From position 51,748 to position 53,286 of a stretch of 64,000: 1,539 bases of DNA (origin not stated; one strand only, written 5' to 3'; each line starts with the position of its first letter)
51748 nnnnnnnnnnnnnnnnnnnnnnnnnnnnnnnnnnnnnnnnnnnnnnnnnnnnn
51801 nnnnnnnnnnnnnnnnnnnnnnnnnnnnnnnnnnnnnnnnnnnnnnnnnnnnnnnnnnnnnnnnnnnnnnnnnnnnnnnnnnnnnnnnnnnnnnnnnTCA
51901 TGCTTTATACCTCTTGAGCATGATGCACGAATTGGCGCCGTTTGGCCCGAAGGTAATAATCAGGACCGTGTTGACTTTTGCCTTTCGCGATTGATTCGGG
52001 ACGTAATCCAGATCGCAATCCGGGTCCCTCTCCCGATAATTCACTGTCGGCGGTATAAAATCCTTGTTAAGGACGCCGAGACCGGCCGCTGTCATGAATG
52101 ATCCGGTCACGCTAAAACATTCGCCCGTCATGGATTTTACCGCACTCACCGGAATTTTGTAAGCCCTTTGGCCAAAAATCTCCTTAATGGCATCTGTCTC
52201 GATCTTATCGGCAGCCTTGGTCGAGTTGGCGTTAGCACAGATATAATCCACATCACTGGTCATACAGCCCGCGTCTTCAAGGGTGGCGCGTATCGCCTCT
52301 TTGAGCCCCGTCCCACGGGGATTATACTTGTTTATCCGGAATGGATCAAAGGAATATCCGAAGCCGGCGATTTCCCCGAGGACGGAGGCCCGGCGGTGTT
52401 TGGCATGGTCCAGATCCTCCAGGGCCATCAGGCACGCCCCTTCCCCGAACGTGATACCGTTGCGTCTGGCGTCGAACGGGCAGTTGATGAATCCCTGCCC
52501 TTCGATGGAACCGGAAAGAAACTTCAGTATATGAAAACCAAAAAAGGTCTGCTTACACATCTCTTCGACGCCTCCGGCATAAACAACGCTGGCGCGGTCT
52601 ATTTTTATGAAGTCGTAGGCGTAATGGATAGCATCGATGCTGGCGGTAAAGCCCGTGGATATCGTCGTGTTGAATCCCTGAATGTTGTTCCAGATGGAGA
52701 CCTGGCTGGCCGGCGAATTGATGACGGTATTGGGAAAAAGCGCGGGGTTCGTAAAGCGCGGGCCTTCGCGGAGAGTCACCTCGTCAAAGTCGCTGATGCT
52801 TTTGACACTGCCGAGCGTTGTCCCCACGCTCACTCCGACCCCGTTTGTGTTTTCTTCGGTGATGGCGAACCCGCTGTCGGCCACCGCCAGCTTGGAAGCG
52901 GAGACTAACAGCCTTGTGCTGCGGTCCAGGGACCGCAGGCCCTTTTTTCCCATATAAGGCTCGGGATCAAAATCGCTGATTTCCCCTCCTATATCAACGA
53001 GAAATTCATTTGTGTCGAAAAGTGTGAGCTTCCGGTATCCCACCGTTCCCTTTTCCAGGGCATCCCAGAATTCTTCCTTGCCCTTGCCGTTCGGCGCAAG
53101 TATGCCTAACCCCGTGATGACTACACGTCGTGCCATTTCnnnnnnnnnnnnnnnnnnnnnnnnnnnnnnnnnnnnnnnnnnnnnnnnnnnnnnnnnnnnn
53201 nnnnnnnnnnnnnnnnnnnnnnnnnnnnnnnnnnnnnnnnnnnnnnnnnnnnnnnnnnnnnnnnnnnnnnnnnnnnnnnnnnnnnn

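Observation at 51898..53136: FabF-like ketosynthase with the entire Cys-His-His catalytic triad replaced (Phe/Asn/Glu)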

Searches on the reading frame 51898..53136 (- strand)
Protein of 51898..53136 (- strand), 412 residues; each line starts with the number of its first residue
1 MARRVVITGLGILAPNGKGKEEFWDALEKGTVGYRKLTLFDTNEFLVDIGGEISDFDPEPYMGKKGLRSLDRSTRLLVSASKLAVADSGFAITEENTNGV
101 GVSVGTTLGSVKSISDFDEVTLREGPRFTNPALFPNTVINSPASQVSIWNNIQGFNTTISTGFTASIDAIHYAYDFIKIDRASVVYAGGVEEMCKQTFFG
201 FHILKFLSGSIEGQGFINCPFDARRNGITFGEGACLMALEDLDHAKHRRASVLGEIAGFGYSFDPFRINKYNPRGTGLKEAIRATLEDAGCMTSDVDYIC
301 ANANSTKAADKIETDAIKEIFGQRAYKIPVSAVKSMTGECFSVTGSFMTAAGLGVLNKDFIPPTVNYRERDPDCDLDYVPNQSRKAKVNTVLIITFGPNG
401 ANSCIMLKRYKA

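Call 5: search_protein_families(library=pfam, proteins=[window:51898-53136:-])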
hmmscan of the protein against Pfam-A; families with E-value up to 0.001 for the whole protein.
window:51898-53136:- (412 aa): 2 families
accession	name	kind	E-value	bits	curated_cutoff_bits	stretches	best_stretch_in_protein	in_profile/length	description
PF00109.32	ketoacyl-synt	-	8.1e-34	117.8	20.8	1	3-244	2-251/252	Beta-ketoacyl synthase, N-terminal domain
PF02801.28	Ketoacyl-synt_C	-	2.6e-23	82.7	20.8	1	253-367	1-118/119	Beta-ketoacyl synthase, C-terminal domain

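Call 6: search_protein_families(library=ncbifam, proteins=[window:51898-53136:-], max_evalue=0.001)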
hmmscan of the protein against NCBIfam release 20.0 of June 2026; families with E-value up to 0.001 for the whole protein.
window:51898-53136:- (412 aa): 21 families
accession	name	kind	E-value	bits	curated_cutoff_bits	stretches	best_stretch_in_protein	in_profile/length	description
TIGR03150.1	fabF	equivalog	1.1e-105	353.7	493.75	1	3-408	1-407/407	beta-ketoacyl-ACP synthase II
NF005589.0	PRK07314.1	subfamily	1.3e-100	337.1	387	1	2-410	3-412/413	beta-ketoacyl-ACP synthase II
NF006274.0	PRK08439.1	equivalog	1.9e-85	287.1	621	1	3-409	2-405/406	beta-ketoacyl-ACP synthase II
NF004970.0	PRK06333.1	subfamily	1.9e-79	267.5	525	1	2-411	3-423/424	beta-ketoacyl-ACP synthase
NF006434.0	PRK08722.1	equivalog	8.3e-76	255.5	759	1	3-409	4-413/414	beta-ketoacyl-ACP synthase II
NF006587.0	PRK09116.1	equivalog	2.8e-64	217.4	470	1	3-410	2-407/408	beta-ketoacyl-ACP synthase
NF005076.0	PRK06501.1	equivalog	3.7e-60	204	629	2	134-411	146-424/425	beta-ketoacyl-ACP synthase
NF005935.0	PRK07967.1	equivalog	7.5e-55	186.4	630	1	3-411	2-405/406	beta-ketoacyl-ACP synthase I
NF006618.0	PRK09185.1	subfamily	2e-47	162.1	407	1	3-409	3-392/394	beta-ketoacyl-ACP synthase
NF005916.1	PRK07910.1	equivalog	5.8e-46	157.2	560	1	4-410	13-418/418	KasA/KasB family beta-ketoacyl-ACP synthase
NF004618.0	PRK05952.1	equivalog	8.5e-42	143.4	455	1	4-409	3-382/384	beta-ketoacyl-ACP synthase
NF005490.0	PRK07103.1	equivalog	1.4e-37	129.7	445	1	2-410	3-413/414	polyketide beta-ketoacyl:acyl carrier protein synthase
NF058662.1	cispenta_AmcF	equivalog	3.9e-37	128.1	325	1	157-408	123-368/369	cispentacin biosynthesis acyltransferase subunit AmcF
NF045894.1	PKS_plus_SDR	equivalog_domain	3.6e-18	64.6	1740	1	53-346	69-355/1515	type I polyketide synthase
NF040607.1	mycolic_Pks13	equivalog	6.2e-18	63.7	2100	1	52-377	166-485/1680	polyketide synthase Pks13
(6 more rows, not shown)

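Call 7: search_solved_structures(query=window:51898-53136:-, show_alignments=3)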
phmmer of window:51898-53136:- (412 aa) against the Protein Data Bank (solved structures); distinct sequences matched with E-value up to 0.001: 144 (the best 60 are shown).
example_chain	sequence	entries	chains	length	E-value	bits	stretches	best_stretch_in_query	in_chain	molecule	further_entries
9s5h_C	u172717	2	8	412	1.1e-118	399.9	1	3-411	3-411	3-oxoacyl-(Acyl-carrier-protein) synthase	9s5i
3o04_A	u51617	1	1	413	1.5e-80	274.4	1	3-410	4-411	beta-keto-acyl carrier protein synthase II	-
5sxo_A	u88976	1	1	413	2.9e-80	273.4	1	3-410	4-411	3-oxoacyl-[acyl-carrier-protein] synthase 2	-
9s5h_B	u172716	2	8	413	4.2e-79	269.6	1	1-410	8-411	3-oxoacyl-(Acyl-carrier-protein) synthase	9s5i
4ls5_A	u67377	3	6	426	3.7e-78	266.5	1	3-411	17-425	3-oxoacyl-[acyl-carrier-protein] synthase 2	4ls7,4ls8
4ls6_A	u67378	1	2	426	7.2e-78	265.5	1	3-411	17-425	3-oxoacyl-[acyl-carrier-protein] synthase 2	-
4r8e_A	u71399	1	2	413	9.9e-74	251.9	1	3-408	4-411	3-oxoacyl-[acyl-carrier-protein] synthase 2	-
1e5m_A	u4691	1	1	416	1.4e-72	248.1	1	3-410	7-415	BETA KETOACYL ACYL CARRIER PROTEIN SYNTHASE II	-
9lpl_A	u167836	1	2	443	2.5e-71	243.9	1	3-411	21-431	3-oxoacyl-[acyl-carrier-protein] synthase 2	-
6okg_A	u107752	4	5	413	5e-71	243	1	3-409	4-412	3-oxoacyl-[acyl-carrier-protein] synthase 2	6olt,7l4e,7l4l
1b3n_A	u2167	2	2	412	5.3e-71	242.9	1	3-409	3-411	PROTEIN (KETOACYL ACYL CARRIER PROTEIN SYNTHASE 2) | BETA-KETOACYL ACP SYNTHASE II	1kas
2gfw_A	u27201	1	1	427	5.9e-71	242.7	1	3-409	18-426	3-oxoacyl-[acyl-carrier-protein] synthase 2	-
3hnz_A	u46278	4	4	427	6.1e-71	242.7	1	3-409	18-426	3-oxoacyl-[acyl-carrier-protein] synthase 2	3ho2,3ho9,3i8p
2gfv_A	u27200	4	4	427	7.6e-71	242.4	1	3-409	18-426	3-oxoacyl-[acyl-carrier-protein] synthase 2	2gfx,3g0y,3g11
2gfy_A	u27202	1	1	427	4.2e-70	239.9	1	3-409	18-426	3-oxoacyl-[acyl-carrier-protein] synthase 2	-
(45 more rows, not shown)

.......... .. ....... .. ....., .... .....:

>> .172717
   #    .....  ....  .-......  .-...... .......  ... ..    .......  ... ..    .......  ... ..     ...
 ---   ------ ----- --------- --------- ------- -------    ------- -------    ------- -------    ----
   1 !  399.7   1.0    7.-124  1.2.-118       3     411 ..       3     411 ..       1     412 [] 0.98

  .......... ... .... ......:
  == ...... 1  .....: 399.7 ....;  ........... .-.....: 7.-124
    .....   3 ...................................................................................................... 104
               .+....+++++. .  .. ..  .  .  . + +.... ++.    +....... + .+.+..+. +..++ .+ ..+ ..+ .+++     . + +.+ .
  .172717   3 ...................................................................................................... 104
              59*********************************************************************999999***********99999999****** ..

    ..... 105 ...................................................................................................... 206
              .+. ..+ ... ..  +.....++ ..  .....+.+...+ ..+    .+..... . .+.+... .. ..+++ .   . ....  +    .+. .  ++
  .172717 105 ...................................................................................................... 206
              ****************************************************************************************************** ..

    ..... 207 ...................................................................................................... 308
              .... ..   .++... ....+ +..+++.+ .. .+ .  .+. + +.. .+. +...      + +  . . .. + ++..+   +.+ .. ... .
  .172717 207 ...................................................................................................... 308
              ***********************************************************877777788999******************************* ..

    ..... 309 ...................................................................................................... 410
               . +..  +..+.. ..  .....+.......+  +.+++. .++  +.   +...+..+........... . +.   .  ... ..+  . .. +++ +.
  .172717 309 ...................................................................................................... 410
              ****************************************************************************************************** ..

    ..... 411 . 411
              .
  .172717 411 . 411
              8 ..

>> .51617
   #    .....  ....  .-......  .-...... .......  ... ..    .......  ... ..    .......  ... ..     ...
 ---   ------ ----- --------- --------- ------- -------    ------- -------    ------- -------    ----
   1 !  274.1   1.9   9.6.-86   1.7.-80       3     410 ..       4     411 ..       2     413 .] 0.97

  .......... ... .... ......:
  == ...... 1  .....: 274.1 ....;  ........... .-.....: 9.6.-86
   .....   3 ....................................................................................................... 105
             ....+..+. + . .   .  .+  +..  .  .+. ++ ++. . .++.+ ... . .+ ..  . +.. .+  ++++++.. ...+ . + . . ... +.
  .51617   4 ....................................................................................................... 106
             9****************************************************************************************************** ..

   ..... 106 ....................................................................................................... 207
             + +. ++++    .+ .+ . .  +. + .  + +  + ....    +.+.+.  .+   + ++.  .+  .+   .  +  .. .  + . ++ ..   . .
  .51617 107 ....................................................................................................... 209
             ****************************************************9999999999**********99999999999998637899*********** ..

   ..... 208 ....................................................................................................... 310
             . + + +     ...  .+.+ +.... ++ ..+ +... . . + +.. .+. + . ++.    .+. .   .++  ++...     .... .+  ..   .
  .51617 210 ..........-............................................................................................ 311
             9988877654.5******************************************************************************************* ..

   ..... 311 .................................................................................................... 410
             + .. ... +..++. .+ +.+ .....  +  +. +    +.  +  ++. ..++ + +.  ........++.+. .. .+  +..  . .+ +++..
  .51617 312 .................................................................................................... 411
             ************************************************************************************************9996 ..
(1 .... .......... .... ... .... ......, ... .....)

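Call 13: find_homologous_proteins(query=window:51898-53136:-, max_evalue=1e-20)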
Query window:51898-53136:- (412 aa): 6764 proteins with E <= 1e-20 among 8000 candidates; the best 120 are listed.
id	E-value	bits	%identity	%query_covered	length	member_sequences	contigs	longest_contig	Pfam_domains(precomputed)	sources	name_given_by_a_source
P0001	3.9e-277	937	100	100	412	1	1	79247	PF00109.33,PF02801.29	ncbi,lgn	-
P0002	2.3e-211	720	75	100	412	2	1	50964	PF00109.33,PF02801.29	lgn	-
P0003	2.8e-209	713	73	100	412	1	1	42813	PF00109.33,PF02801.29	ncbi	-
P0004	4.4e-209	712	74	100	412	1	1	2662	PF00109.33,PF02801.29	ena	-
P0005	4.2e-208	709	72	100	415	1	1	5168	PF00109.33,PF02801.29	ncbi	-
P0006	1.5e-207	707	73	100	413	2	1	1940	PF00109.33,PF02801.29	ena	-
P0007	2.2e-207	707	74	100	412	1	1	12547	PF00109.33,PF02801.29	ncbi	ncbi:MAG: beta-ketoacyl-[acyl-carrier-protein] synthase family protein [Candidatus Omnitrophota bact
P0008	5.1e-207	706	73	99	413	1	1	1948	PF00109.33,PF02801.29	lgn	-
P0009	1.5e-206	704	74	99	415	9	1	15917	PF00109.33,PF02801.29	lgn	-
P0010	2.3e-206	704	72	100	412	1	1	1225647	PF00109.33,PF02801.29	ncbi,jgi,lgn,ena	ncbi:MAG: beta-ketoacyl-[acyl-carrier-protein] synthase family protein [Candidatus Omnitrophota bact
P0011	3.9e-206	703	73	100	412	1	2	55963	PF00109.33,PF02801.29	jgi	-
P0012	1.3e-205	701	74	99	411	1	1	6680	PF00109.33,PF02801.29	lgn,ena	-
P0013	4.8e-205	699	73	100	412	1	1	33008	PF00109.33,PF02801.29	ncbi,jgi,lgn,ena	ncbi:MAG: beta-ketoacyl-[acyl-carrier-protein] synthase family protein [Candidatus Omnitrophota bact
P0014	4.8e-205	699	72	99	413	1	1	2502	PF00109.33,PF02801.29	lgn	-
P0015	5.0e-205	699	73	100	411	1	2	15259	PF00109.33,PF02801.29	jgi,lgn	jgi:3-oxoacyl-[acyl-carrier-protein] synthase II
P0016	2.6e-204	697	72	100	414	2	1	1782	PF00109.33,PF02801.29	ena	-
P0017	4.4e-204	696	72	100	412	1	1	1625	PF00109.33,PF02801.29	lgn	-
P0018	1.5e-203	694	71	100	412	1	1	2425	PF00109.33,PF02801.29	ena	-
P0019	6.0e-203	692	72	100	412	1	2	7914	PF00109.33,PF02801.29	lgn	-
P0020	1.0e-202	692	71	100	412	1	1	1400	PF00109.33,PF02801.29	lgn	-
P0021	1.1e-202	691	71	100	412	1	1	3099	PF00109.33,PF02801.29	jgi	-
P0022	1.3e-202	691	72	100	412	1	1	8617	PF00109.33,PF02801.29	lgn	-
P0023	1.8e-202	691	71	100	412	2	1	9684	PF00109.33,PF02801.29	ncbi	-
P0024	1.9e-202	691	73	100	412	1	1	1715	PF00109.33,PF02801.29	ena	-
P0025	2.5e-202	690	71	100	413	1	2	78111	PF00109.33,PF02801.29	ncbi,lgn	-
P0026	3.3e-202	690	71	100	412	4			PF00109.33,PF02801.29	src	-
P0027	4.5e-202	689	70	100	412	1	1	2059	PF00109.33,PF02801.29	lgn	-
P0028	6.2e-202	689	72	99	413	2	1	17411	PF00109.33,PF02801.29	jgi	-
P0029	7.0e-202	689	72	100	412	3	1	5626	PF00109.33,PF02801.29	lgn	-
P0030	8.7e-202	688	71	100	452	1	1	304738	PF00109.33,PF02801.29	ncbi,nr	ncbi:MAG: beta-ketoacyl-[acyl-carrier-protein] synthase family protein [Candidatus Omnitrophica bact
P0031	1.7e-201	688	71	100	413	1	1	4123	PF00109.33,PF02801.29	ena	-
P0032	1.8e-201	687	70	100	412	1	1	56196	PF00109.33,PF02801.29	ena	-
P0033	1.9e-201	687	72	100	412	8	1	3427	PF00109.33,PF02801.29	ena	-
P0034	2.7e-201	687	71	100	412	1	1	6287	PF00109.33,PF02801.29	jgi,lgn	-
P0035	3.4e-201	687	72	100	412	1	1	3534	PF00109.33,PF02801.29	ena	-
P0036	3.9e-201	686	70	100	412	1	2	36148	PF00109.33,PF02801.29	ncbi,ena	-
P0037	4.7e-201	686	71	100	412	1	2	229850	PF00109.33,PF02801.29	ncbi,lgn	-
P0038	1.1e-200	685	71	100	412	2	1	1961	PF00109.33,PF02801.29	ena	-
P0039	1.5e-200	684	71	100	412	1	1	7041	PF00109.33,PF02801.29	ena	-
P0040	1.5e-200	684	71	99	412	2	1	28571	PF00109.33,PF02801.29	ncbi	-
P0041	5.2e-200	683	71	99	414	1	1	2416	PF00109.33,PF02801.29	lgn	-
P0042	1.5e-199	681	71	100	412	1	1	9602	PF00109.33,PF02801.29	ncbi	-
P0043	5.4e-199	679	70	99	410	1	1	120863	PF00109.33,PF02801.29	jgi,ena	-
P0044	6.8e-199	679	69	100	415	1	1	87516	PF00109.33,PF02801.29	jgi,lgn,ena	-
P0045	8.4e-199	679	71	100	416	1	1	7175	PF00109.33,PF02801.29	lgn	-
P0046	8.8e-199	679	70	99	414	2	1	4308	PF00109.33,PF02801.29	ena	-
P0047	2.6e-198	677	70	100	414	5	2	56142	PF00109.33,PF02801.29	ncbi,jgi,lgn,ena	-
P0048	3.3e-198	677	69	100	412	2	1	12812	PF00109.33,PF02801.29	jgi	jgi:3-oxoacyl-[acyl-carrier-protein] synthase II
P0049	4.1e-198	676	69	100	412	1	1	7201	PF00109.33,PF02801.29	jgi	jgi:3-oxoacyl-[acyl-carrier-protein] synthase II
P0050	7.8e-198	675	72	97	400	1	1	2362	PF00109.33,PF02801.29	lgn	-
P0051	9.1e-198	675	70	99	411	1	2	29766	PF00109.33,PF02801.29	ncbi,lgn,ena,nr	ncbi:MAG: beta-ketoacyl-[acyl-carrier-protein] synthase family protein [Candidatus Omnitrophica bact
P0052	1.5e-197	674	69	100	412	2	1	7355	PF00109.33,PF02801.29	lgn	-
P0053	4.9e-197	673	71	100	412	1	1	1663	PF00109.33,PF02801.29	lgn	-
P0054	9.8e-197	672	71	99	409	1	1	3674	PF00109.33,PF02801.29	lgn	-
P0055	1.6e-196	671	70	100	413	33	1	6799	PF00109.33,PF02801.29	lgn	-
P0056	1.9e-196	671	69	100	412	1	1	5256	PF00109.33,PF02801.29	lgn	-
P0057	3.7e-196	670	68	100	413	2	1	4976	PF00109.33,PF02801.29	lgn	-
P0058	4.9e-196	670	70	99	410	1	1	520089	PF00109.33,PF02801.29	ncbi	-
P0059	5.2e-196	669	71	99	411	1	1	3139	PF00109.33,PF02801.29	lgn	-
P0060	1.4e-195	668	68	100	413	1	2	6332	PF00109.33,PF02801.29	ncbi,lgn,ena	-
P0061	1.9e-195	668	71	99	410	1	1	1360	PF00109.33,PF02801.29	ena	-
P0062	1.9e-195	668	69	100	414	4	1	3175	PF00109.33,PF02801.29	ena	-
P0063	9.5e-195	665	69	100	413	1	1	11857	PF00109.33,PF02801.29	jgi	-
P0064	1.5e-194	665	70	100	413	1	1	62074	PF00109.33,PF02801.29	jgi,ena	-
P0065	4.1e-194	663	68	100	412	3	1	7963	PF00109.33,PF02801.29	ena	-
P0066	1.1e-193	662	70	99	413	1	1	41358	PF00109.33,PF02801.29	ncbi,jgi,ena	-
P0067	1.1e-193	662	70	98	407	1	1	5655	PF00109.33,PF02801.29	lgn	-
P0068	1.4e-193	661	68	99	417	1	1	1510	PF00109.33,PF02801.29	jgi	-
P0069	2.6e-193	661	71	100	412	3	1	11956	PF00109.33,PF02801.29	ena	-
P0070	4.1e-193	660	70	100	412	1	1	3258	PF00109.33,PF02801.29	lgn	-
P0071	5.0e-193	660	69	99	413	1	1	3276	PF00109.33,PF02801.29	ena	-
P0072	5.1e-193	660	67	100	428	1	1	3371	PF00109.33,PF02801.29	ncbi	-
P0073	1.1e-192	658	68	100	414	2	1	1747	PF00109.33,PF02801.29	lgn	-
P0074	1.2e-192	658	69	100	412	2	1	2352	PF00109.33,PF02801.29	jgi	jgi:3-oxoacyl-[acyl-carrier-protein] synthase II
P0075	1.5e-192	658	69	100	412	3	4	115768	PF00109.33,PF02801.29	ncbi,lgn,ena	-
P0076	4.2e-192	657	68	99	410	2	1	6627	PF00109.33,PF02801.29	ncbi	-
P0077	6.0e-192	656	70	99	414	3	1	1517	PF00109.33,PF02801.29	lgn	-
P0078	7.8e-192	656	69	100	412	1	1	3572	PF00109.33,PF02801.29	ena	-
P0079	1.3e-191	655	69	100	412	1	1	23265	PF00109.33,PF02801.29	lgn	-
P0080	2.2e-191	654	68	100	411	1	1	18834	PF00109.33,PF02801.29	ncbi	-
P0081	2.3e-191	654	68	100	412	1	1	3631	PF00109.33,PF02801.29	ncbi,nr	ncbi:MAG: beta-ketoacyl-[acyl-carrier-protein] synthase family protein [Candidatus Omnitrophica bact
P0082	3.4e-191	654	66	99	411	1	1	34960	PF00109.33,PF02801.29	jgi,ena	-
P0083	4.5e-191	653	67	99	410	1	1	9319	PF00109.33,PF02801.29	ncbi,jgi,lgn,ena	-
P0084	4.6e-191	653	68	100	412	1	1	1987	PF00109.33,PF02801.29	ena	-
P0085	9.6e-191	652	67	99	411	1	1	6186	PF00109.33,PF02801.29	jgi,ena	-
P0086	1.7e-190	651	67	100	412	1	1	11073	PF00109.33,PF02801.29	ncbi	-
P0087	2.0e-190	651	67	100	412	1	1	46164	PF00109.33,PF02801.29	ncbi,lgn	-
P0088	3.1e-190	650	68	100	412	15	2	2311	PF00109.33,PF02801.29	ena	-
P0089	3.8e-190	650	67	99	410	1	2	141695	PF00109.33,PF02801.29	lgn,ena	-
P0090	4.2e-190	650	68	99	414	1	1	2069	PF00109.33,PF02801.29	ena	-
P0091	5.6e-190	650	68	100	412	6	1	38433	PF00109.33,PF02801.29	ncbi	-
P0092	6.3e-190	649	67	100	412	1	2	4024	PF00109.33,PF02801.29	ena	-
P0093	1.3e-189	648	68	100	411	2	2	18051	PF00109.33,PF02801.29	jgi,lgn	-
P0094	1.6e-189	648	68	100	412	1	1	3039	PF00109.33,PF02801.29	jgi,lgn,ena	-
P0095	1.8e-189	648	67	100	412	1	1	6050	PF00109.33,PF02801.29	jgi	-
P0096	2.1e-189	648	67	99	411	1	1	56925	PF00109.33,PF02801.29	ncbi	-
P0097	3.1e-189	647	68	100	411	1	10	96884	PF00109.33,PF02801.29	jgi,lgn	jgi:3-oxoacyl-[acyl-carrier-protein] synthase II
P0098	5.0e-189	646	67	99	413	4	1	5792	PF00109.33,PF02801.29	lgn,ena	-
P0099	7.0e-189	646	67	100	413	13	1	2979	PF00109.33,PF02801.29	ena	-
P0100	9.3e-189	646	67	99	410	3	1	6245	PF00109.33,PF02801.29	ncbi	-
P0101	1.2e-188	645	66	99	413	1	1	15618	PF00109.33,PF02801.29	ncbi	-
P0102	1.2e-188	645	66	100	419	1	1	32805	PF00109.33,PF02801.29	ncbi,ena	-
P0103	1.2e-188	645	69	99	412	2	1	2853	PF00109.33,PF02801.29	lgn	-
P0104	1.3e-188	645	67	100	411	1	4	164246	PF00109.33,PF02801.29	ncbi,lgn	-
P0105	2.0e-188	644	67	100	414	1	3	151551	PF00109.33,PF02801.29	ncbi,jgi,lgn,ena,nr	ncbi:MAG TPA: beta-ketoacyl-[acyl-carrier-protein] synthase family protein [Candidatus Omnitrophota 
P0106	2.2e-188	644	68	100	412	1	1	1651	PF00109.33,PF02801.29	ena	-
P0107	2.5e-188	644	69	100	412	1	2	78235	PF00109.33,PF02801.29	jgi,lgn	-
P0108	2.5e-188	644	66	100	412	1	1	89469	PF00109.33,PF02801.29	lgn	-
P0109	5.9e-188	643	68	100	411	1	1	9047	PF00109.33,PF02801.29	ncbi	-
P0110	6.4e-188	643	68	100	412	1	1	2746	PF00109.33,PF02801.29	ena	-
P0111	1.1e-187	642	68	100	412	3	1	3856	PF00109.33,PF02801.29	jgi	-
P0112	1.4e-187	642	65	99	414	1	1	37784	PF00109.33,PF02801.29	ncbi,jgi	jgi:3-oxoacyl-[acyl-carrier-protein] synthase II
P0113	4.4e-187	640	67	100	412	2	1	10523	PF00109.33,PF02801.29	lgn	-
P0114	1.0e-186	639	66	99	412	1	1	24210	PF00109.33,PF02801.29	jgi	jgi:3-oxoacyl-[acyl-carrier-protein] synthase II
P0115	1.5e-186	638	67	100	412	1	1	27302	PF00109.33,PF02801.29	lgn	-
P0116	1.5e-186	638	66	100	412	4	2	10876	PF00109.33,PF02801.29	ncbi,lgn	-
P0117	2.1e-186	638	66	100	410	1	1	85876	PF00109.33,PF02801.29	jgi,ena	-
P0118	2.3e-186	638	66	99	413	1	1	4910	PF00109.33,PF02801.29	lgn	-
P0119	3.7e-186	637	67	100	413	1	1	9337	PF00109.33,PF02801.29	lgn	-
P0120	4.2e-186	637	66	100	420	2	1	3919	PF00109.33,PF02801.29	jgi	-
